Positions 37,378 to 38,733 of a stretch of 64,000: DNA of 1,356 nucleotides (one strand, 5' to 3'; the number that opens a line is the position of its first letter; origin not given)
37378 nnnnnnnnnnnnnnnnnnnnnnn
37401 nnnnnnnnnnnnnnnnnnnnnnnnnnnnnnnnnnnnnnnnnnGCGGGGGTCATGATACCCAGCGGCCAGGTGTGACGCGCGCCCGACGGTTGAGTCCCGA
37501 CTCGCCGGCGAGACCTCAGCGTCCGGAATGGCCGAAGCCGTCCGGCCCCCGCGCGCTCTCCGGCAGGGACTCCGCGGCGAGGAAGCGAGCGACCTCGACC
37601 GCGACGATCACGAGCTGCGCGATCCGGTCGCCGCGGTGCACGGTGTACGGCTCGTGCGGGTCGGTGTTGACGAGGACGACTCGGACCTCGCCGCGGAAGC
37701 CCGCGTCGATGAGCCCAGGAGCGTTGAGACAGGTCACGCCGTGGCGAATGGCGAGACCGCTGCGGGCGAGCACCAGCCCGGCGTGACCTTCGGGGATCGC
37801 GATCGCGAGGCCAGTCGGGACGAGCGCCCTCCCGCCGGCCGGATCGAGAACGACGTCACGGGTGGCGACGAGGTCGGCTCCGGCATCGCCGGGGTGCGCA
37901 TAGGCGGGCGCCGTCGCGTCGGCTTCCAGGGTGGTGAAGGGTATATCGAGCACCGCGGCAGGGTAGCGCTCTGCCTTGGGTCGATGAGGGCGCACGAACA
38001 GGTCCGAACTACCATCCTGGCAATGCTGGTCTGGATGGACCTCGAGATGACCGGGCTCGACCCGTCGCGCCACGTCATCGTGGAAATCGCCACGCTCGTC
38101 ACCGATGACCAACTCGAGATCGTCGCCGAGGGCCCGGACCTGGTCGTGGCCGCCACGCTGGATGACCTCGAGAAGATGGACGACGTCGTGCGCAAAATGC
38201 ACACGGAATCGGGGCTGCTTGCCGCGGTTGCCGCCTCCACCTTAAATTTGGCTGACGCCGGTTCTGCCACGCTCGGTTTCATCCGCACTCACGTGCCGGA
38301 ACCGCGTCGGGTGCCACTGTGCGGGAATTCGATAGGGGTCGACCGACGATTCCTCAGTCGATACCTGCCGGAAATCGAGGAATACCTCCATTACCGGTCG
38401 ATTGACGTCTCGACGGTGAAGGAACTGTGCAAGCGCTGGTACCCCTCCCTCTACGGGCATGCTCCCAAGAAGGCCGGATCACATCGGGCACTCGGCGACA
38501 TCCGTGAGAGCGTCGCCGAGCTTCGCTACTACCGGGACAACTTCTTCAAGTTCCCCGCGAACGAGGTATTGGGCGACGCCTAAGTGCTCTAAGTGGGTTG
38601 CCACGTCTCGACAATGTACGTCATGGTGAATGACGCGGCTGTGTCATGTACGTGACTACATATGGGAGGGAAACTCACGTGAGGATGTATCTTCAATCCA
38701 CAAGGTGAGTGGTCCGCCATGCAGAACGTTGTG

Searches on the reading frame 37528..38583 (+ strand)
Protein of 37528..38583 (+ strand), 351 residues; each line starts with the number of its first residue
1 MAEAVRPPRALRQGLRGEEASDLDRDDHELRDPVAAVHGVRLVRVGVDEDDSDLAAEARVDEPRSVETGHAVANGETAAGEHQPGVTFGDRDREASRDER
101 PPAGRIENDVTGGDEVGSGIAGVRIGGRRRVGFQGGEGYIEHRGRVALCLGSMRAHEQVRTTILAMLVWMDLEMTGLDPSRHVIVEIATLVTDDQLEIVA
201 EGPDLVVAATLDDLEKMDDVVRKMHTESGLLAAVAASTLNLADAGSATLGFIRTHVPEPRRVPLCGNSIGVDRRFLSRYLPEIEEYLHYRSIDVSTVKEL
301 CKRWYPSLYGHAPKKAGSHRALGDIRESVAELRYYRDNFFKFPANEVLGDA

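Call 29: search_protein_families(library=pfam, proteins=[window:37528-38583:+], max_evalue=0.01)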
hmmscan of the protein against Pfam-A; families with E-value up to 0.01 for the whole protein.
window:37528-38583:+ (351 aa): 1 family
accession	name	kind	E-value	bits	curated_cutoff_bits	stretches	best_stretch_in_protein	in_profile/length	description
PF00929.31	RNase_T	-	1.1e-27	98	24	1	168-331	1-163/164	Exonuclease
